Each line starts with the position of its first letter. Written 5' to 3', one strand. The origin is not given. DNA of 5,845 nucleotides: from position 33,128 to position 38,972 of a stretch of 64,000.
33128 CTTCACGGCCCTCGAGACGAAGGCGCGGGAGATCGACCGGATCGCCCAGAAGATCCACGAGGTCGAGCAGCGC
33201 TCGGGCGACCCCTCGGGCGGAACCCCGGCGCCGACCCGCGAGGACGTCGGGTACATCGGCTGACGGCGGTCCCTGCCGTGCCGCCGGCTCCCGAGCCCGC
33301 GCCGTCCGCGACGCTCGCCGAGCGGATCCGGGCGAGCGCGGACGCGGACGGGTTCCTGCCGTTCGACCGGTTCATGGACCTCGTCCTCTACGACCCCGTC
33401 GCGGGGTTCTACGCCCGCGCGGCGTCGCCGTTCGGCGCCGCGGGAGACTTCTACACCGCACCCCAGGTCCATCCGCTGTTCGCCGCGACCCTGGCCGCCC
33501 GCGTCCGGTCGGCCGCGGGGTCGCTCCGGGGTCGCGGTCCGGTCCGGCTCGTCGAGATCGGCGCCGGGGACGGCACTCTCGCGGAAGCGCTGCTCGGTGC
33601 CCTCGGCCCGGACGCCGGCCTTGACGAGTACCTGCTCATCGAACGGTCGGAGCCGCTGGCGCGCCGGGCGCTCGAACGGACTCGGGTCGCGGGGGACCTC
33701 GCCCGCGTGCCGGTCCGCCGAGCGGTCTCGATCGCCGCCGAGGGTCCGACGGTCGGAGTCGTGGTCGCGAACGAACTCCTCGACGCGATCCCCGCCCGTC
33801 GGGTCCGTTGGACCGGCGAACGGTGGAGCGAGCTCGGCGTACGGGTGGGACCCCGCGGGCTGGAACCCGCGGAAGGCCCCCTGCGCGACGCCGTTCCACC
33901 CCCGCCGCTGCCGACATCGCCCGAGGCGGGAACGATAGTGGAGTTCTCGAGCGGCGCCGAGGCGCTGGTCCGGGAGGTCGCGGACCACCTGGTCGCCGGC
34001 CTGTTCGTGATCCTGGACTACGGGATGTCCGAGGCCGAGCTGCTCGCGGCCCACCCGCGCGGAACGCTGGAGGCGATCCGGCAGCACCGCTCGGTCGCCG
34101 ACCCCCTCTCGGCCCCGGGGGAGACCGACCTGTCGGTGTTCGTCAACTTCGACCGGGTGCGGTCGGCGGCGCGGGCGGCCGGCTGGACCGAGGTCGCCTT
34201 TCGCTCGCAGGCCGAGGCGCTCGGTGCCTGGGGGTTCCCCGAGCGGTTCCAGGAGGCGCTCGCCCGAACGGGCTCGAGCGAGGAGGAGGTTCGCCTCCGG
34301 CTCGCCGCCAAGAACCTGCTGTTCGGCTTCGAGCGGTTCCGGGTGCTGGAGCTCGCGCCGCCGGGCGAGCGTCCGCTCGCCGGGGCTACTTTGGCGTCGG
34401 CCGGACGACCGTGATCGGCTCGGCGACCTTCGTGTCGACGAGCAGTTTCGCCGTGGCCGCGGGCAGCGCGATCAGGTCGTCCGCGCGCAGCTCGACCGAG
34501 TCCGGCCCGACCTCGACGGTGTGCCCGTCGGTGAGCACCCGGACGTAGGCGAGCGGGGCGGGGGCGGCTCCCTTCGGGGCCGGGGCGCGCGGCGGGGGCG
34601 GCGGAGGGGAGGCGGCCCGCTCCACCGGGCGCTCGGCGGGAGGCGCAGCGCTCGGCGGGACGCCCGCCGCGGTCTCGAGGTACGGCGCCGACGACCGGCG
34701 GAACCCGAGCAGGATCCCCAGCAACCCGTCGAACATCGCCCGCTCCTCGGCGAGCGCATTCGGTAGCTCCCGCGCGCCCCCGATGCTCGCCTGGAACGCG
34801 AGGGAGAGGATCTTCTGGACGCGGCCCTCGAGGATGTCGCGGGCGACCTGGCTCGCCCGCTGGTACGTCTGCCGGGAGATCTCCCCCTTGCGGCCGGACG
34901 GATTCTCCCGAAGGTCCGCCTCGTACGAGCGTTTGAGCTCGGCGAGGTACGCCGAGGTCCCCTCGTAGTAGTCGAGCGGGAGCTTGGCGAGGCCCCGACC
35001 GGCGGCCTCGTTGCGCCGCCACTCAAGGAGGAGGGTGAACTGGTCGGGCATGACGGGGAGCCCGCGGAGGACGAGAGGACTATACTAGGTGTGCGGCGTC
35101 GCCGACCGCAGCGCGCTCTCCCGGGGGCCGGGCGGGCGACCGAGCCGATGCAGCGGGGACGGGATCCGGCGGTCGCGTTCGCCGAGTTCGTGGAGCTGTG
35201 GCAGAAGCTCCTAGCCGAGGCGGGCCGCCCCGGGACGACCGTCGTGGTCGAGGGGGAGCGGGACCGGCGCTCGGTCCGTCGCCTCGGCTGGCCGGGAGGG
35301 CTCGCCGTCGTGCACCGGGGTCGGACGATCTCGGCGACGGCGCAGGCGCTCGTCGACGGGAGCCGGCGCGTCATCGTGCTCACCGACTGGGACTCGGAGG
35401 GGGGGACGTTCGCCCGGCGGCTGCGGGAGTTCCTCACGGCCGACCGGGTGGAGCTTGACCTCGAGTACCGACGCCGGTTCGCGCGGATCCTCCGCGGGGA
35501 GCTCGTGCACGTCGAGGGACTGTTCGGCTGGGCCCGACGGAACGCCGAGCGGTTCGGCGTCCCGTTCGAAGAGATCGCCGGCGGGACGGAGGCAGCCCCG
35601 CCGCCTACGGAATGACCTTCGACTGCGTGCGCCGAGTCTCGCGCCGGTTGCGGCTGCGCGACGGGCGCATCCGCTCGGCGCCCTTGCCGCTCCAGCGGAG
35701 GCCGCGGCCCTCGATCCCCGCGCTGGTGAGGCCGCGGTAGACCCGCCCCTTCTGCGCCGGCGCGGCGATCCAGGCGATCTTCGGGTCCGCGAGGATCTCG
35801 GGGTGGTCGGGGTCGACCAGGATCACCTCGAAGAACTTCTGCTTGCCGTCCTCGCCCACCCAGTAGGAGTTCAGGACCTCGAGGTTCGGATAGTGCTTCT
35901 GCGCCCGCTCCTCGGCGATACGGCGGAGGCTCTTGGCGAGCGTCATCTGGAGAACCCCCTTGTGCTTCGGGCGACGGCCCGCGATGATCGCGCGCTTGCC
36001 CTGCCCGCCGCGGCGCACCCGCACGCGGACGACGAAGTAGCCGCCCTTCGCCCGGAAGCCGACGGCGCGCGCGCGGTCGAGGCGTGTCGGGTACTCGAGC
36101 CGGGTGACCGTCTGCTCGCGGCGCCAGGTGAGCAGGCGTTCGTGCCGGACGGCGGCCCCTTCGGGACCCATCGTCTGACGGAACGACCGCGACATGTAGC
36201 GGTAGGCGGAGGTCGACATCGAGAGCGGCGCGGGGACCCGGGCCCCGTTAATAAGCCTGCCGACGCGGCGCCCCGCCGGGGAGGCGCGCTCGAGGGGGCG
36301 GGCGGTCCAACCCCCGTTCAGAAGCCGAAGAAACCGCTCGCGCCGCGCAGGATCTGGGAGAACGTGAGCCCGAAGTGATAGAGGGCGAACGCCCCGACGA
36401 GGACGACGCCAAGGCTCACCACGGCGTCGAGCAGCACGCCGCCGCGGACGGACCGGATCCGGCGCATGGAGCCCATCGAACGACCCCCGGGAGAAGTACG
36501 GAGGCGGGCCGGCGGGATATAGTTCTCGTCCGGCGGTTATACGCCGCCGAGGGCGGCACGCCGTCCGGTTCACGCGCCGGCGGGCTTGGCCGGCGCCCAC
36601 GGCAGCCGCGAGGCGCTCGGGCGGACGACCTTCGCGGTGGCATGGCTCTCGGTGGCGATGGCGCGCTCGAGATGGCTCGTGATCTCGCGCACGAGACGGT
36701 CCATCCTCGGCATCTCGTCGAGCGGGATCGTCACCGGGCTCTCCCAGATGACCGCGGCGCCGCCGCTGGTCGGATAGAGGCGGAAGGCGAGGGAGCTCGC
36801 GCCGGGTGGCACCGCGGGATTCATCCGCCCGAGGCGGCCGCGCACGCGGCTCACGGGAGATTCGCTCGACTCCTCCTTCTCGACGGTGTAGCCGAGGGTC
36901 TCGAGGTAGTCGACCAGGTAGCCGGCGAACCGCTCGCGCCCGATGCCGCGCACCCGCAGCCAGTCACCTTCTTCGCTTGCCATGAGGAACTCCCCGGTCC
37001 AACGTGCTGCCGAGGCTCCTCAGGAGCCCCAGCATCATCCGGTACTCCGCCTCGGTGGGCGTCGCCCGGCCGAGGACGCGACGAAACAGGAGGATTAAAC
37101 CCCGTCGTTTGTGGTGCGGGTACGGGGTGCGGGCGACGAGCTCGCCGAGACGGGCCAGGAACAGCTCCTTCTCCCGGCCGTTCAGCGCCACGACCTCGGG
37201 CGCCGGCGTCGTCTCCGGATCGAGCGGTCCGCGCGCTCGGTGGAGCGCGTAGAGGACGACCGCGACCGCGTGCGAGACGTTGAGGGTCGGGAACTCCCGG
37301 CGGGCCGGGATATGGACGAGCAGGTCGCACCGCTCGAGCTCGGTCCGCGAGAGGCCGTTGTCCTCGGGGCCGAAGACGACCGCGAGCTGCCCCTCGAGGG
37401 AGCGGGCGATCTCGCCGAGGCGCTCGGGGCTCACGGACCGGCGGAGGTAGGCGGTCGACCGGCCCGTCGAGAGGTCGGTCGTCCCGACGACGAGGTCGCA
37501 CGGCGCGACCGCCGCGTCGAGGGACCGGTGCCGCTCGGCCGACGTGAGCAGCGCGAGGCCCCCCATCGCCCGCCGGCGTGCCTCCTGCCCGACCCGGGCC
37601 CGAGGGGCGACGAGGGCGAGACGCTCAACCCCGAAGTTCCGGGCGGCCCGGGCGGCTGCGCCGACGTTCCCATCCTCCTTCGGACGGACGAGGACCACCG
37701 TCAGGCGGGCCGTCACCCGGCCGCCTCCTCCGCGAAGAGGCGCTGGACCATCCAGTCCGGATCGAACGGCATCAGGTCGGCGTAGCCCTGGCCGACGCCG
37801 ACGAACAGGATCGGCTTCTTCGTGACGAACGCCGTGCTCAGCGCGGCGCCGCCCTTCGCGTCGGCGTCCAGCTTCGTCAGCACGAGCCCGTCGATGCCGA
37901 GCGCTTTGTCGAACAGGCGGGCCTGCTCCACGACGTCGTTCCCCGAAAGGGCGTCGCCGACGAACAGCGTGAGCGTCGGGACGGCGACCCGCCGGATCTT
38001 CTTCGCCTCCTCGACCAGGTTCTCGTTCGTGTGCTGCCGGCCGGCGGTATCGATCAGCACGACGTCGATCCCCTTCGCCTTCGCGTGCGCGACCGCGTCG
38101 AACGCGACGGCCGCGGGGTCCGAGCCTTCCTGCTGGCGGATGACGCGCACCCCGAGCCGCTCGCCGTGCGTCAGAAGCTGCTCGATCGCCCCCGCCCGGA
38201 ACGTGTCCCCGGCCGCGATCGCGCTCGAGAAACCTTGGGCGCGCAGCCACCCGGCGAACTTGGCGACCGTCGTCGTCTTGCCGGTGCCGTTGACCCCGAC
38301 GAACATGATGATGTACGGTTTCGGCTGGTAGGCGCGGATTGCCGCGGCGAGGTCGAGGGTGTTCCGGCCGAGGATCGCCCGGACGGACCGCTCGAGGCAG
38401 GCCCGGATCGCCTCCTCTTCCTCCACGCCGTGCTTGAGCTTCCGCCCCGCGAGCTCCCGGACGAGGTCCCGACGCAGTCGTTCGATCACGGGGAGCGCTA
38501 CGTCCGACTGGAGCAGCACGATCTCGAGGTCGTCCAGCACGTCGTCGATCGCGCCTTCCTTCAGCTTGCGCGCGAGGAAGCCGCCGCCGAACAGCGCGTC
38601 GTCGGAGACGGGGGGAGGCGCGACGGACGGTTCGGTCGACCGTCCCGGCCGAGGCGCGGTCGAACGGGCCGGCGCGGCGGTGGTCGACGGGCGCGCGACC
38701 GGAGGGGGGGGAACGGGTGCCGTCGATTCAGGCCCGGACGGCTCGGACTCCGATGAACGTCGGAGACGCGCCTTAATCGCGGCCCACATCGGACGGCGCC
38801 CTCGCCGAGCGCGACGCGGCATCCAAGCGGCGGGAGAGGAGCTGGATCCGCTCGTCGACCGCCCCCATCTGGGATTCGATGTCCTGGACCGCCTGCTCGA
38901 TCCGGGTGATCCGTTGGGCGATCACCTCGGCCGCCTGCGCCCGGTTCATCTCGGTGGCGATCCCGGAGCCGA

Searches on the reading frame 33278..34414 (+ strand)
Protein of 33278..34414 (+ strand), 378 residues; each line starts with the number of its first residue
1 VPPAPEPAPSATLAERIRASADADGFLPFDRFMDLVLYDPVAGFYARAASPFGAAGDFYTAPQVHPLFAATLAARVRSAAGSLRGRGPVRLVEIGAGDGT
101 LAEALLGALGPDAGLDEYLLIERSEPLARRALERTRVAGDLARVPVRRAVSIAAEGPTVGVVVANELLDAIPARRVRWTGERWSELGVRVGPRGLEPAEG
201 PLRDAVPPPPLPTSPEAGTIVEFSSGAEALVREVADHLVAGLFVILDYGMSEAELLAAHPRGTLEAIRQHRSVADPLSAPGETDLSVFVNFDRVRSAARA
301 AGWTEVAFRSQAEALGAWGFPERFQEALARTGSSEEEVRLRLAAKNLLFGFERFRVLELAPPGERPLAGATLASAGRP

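Call 64: search_protein_families(library=pfam, proteins=[window:33278-34414:+], max_evalue=0.001)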
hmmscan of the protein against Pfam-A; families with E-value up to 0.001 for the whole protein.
window:33278-34414:+ (378 aa): 2 families
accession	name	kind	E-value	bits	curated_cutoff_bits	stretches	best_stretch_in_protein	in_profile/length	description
PF02636.23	Methyltransf_28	-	1.8e-38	132.9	23.3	1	87-304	18-244/249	Putative S-adenosyl-L-methionine-dependent methyltransferase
PF08242.18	Methyltransf_12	-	7.3e-05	23.9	30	1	92-174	1-81/98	Methyltransferase domain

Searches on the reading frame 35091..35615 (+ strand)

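Call 64: search_protein_families(library=pfam, proteins=[window:35091-35615:+], max_evalue=0.001)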
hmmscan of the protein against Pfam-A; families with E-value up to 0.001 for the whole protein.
window:35091-35615:+ (174 aa): 2 families
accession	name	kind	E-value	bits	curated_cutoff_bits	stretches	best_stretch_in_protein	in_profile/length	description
PF01751.28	Toprim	-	0.00012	22.6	23.1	1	51-133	3-96/96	Toprim domain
PF13662.12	Toprim_4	-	0.0007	20.2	25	0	49-113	2-72/85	Toprim domain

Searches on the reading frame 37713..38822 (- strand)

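Call 64: search_protein_families(library=pfam, proteins=[window:37713-38822:-], max_evalue=0.001)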
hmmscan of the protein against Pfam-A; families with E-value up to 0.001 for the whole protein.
window:37713-38822:- (369 aa): 3 families
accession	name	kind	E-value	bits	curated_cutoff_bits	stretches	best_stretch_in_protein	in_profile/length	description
PF00448.28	SRP54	-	2.2e-74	249.8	22.7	1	170-363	2-195/196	SRP54-type protein, GTPase domain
PF02881.24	SRP54_N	-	2.3e-07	31.4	22.4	1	84-139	15-71/75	SRP54-type protein, helical bundle domain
PF13207.12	AAA_17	-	0.00084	20.1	27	0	175-285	1-105/136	AAA domain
